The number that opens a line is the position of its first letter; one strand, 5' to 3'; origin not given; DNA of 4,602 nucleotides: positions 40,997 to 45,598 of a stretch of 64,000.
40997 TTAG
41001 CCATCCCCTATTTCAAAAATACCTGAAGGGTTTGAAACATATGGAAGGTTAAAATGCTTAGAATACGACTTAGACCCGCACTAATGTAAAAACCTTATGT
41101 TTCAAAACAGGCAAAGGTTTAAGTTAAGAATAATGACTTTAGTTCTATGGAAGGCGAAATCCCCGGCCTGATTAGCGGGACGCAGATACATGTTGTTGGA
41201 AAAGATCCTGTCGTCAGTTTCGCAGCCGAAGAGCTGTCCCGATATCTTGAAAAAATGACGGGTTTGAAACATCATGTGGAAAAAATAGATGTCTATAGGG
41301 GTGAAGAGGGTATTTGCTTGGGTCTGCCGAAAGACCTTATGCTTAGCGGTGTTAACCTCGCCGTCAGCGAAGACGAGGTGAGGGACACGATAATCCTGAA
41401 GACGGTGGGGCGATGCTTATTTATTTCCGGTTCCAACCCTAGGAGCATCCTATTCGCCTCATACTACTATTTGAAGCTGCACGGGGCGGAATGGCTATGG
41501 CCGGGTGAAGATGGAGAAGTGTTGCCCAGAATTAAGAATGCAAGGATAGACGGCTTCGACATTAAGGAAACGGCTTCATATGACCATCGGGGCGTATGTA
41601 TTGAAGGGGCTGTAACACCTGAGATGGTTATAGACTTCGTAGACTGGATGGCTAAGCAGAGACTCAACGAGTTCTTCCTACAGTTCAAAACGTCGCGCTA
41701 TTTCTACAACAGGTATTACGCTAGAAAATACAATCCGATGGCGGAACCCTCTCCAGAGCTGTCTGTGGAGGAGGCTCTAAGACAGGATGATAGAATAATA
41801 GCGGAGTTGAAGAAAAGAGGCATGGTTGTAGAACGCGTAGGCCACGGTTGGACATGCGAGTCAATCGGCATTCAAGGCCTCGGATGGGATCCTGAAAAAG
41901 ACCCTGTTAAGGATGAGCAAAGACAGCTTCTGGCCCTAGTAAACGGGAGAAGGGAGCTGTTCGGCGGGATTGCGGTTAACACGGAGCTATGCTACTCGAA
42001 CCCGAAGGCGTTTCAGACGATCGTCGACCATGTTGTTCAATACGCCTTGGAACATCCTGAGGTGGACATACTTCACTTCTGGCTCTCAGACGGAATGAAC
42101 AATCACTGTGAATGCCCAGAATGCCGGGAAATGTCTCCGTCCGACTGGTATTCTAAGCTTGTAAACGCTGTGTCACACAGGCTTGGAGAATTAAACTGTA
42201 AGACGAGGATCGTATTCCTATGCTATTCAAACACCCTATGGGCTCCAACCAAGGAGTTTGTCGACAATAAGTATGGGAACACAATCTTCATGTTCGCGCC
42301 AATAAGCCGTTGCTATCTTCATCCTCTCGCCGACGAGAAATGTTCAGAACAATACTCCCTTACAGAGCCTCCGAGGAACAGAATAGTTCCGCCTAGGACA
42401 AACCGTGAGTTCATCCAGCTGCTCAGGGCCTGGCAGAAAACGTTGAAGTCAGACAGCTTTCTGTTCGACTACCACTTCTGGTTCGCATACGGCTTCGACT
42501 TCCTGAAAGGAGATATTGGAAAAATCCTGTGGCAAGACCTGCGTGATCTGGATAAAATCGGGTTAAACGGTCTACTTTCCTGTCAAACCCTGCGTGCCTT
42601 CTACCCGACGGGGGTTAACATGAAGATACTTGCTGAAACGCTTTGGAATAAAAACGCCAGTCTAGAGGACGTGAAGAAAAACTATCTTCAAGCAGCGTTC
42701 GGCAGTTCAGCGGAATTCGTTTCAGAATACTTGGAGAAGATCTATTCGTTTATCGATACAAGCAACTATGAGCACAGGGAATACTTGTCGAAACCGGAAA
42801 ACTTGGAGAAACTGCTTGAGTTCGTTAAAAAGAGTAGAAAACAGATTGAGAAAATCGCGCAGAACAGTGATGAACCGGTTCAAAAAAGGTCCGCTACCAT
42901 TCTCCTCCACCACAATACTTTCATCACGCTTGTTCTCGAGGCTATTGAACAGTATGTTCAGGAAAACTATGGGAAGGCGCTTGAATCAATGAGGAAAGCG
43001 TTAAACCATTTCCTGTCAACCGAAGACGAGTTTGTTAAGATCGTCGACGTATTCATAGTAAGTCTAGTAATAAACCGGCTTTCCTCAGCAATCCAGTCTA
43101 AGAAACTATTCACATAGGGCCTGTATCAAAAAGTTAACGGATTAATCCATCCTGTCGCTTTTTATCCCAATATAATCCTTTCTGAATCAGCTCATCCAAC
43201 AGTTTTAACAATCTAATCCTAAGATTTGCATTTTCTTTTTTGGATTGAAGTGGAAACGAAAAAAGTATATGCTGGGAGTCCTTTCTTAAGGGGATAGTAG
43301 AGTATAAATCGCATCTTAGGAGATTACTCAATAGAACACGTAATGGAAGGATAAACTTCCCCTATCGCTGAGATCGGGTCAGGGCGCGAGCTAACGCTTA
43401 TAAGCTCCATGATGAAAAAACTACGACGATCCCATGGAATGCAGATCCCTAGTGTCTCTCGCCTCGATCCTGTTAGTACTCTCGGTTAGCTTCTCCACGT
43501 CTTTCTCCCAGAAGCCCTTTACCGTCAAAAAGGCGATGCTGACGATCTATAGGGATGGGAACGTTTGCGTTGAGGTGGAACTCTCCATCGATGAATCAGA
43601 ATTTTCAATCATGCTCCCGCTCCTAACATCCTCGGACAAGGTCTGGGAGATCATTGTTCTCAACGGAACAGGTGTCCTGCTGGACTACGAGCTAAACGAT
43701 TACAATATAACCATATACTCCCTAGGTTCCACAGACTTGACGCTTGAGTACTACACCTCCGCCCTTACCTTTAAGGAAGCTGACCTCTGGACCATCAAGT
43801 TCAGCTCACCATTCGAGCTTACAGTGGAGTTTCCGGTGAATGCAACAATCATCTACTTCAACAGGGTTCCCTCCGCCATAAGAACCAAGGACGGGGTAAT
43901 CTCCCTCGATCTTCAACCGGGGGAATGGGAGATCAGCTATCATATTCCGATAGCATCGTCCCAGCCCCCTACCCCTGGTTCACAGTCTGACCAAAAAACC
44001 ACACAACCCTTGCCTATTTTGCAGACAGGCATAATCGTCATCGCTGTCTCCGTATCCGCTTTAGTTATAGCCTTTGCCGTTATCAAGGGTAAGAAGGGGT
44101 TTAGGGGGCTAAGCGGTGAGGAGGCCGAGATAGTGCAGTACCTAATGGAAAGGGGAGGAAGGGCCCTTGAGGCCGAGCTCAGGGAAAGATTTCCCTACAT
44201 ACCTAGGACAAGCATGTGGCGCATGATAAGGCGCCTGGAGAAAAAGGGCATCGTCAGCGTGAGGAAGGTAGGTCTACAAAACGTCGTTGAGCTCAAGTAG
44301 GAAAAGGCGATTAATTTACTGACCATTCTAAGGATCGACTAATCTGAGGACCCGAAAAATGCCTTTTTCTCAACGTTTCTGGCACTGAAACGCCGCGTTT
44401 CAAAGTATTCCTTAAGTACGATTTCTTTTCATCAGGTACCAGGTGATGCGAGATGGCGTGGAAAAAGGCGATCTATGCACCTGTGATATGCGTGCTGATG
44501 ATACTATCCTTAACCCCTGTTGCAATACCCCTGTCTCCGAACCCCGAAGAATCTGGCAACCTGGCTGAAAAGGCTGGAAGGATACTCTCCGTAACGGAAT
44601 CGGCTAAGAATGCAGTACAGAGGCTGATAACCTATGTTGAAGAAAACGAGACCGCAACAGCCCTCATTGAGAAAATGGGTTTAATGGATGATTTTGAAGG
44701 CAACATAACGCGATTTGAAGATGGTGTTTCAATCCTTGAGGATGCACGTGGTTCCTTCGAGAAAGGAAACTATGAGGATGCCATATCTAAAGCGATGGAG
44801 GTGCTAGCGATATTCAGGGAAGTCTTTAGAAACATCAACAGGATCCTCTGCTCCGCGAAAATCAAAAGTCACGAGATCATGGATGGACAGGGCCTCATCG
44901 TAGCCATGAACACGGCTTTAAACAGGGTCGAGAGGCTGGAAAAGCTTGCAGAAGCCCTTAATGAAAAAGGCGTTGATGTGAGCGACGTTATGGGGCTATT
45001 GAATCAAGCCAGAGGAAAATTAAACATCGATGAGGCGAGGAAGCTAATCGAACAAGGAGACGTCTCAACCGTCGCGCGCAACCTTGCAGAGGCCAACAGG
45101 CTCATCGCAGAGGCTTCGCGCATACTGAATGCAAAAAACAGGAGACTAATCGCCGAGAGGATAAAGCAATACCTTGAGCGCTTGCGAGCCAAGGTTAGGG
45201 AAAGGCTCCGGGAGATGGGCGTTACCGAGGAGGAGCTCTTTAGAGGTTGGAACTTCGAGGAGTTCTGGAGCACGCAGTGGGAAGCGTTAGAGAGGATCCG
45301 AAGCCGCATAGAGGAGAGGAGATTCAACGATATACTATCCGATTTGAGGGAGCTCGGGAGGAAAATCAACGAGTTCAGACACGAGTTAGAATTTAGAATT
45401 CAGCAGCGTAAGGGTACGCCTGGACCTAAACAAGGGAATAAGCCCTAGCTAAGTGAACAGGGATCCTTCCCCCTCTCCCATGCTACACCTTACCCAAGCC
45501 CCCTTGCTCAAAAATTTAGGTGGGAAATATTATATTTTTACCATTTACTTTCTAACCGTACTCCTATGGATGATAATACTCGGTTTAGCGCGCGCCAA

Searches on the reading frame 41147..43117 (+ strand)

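Call 6: search_protein_families(library=pfam, proteins=[window:41147-43117:+], max_evalue=0.1)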
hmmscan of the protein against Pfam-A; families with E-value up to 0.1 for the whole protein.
window:41147-43117:+ (656 aa): 3 families
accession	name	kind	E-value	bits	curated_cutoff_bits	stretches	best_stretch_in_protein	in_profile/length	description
PF16126.11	DUF4838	-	9.9e-16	58.2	26.6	1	263-529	83-324/325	Domain of unknown function (DUF4838)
PF24760.1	TPR_IF140_C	-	0.073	13.9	27.4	0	552-638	20-102/124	IF140 C-terminal TPR domain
PF01936.24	NYN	-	0.076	14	24.2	0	533-608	3-72/145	NYN domain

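Call 8: search_protein_families(library=ncbifam, proteins=[window:41147-43117:+], max_evalue=0.1)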
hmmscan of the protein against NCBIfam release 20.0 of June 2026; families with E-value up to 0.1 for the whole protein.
window:41147-43117:+ (656 aa): 0 families

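Call 9: search_protein_families(library=padloc, proteins=[window:41147-43117:+], max_evalue=0.1)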
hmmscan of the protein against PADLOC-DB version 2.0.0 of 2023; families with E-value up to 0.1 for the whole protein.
window:41147-43117:+ (656 aa): 0 families

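Call 10: search_protein_families(library=phrogs, proteins=[window:41147-43117:+], max_evalue=0.1)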
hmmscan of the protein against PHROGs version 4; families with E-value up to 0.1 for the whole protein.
window:41147-43117:+ (656 aa): 0 families

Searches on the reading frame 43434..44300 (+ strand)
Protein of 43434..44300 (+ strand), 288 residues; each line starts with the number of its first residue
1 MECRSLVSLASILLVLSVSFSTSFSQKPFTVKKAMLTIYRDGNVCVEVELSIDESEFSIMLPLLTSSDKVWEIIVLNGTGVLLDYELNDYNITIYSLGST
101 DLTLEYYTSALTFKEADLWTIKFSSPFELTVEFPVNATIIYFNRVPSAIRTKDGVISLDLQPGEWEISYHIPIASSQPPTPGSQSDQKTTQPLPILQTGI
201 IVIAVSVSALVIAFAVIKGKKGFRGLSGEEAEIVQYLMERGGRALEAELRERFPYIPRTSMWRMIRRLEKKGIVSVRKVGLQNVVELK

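Call 6: search_protein_families(library=pfam, proteins=[window:43434-44300:+], max_evalue=0.1)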
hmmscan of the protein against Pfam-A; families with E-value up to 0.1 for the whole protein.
window:43434-44300:+ (288 aa): 4 families
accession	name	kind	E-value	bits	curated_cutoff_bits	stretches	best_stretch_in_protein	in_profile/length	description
PF24034.1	DUF7343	-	2.7e-05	24.4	27.6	1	229-287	4-61/62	Domain of unknown function (DUF7343)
PF01978.25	TrmB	-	0.0078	16.5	25.6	1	225-278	5-56/68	Sugar-specific transcriptional regulator TrmB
PF03965.22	Penicillinase_R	-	0.029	15.1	22.6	1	227-280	2-57/115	Penicillinase repressor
PF12802.13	MarR_2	-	0.053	14.1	27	1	225-277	2-53/61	MarR family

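Call 8: search_protein_families(library=ncbifam, proteins=[window:43434-44300:+], max_evalue=0.1)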
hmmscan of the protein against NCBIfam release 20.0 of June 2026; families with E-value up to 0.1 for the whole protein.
window:43434-44300:+ (288 aa): 2 families
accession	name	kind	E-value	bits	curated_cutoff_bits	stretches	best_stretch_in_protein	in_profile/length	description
NF053606.1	Sta1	subfamily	0.035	14.2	80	0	225-279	17-69/100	Sta1 family transcriptional regulator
NF010295.2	PRK13735.1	equivalog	0.05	11.7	600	1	186-218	321-353/922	conjugal transfer mating-pair stabilization protein TraG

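Call 9: search_protein_families(library=padloc, proteins=[window:43434-44300:+], max_evalue=0.1)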
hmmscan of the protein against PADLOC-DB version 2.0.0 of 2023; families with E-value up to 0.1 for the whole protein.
window:43434-44300:+ (288 aa): 2 families
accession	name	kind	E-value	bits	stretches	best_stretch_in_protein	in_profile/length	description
PDLC01858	CARF3--CARF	-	0.0078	14.1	1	226-277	142-190/204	-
PDLC01879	CARF3--CARF_TM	-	0.016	12.9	1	224-276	152-202/222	-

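Call 10: search_protein_families(library=phrogs, proteins=[window:43434-44300:+], max_evalue=0.1)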
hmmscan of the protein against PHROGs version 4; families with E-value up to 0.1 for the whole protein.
window:43434-44300:+ (288 aa): 0 families

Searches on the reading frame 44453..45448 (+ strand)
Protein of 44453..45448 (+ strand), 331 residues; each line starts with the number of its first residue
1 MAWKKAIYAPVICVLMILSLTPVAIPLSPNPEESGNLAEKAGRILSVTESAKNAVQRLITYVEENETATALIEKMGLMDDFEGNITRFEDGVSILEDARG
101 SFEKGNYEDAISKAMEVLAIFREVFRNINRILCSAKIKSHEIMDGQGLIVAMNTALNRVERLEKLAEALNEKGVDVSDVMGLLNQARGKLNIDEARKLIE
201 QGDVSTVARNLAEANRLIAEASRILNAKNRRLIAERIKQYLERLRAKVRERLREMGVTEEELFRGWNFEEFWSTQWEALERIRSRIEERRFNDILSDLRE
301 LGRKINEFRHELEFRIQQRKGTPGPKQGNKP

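Call 6: search_protein_families(library=pfam, proteins=[window:44453-45448:+], max_evalue=0.1)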
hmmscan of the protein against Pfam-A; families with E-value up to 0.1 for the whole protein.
window:44453-45448:+ (331 aa): 1 family
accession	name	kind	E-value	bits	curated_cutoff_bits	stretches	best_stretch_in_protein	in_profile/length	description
PF18066.6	Phage_ABA_S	-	0.035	15.2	27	0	93-123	18-48/89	Phage ABA sandwich domain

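Call 8: search_protein_families(library=ncbifam, proteins=[window:44453-45448:+], max_evalue=0.1)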
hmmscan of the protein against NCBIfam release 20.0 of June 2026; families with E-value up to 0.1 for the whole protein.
window:44453-45448:+ (331 aa): 2 families
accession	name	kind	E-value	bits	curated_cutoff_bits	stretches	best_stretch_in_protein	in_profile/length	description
NF003684.0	PRK05305.2-4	equivalog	0.0061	16.1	317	1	112-194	84-167/228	phosphatidylserine decarboxylase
NF033919.1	PA2779_fam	subfamily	0.094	12.9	40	0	220-261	27-66/123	PA2779 family protein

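Call 9: search_protein_families(library=padloc, proteins=[window:44453-45448:+], max_evalue=0.1)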
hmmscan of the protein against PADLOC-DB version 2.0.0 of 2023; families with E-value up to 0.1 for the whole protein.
window:44453-45448:+ (331 aa): 0 families

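Call 10: search_protein_families(library=phrogs, proteins=[window:44453-45448:+], max_evalue=0.1)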
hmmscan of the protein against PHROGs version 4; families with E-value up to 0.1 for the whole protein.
window:44453-45448:+ (331 aa): 2 families
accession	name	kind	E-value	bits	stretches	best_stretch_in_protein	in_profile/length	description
phrog_5384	-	unknown function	0.043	15.1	0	197-244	64-106/117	-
phrog_788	-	tail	0.099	13.4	0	150-231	202-284/297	tail protein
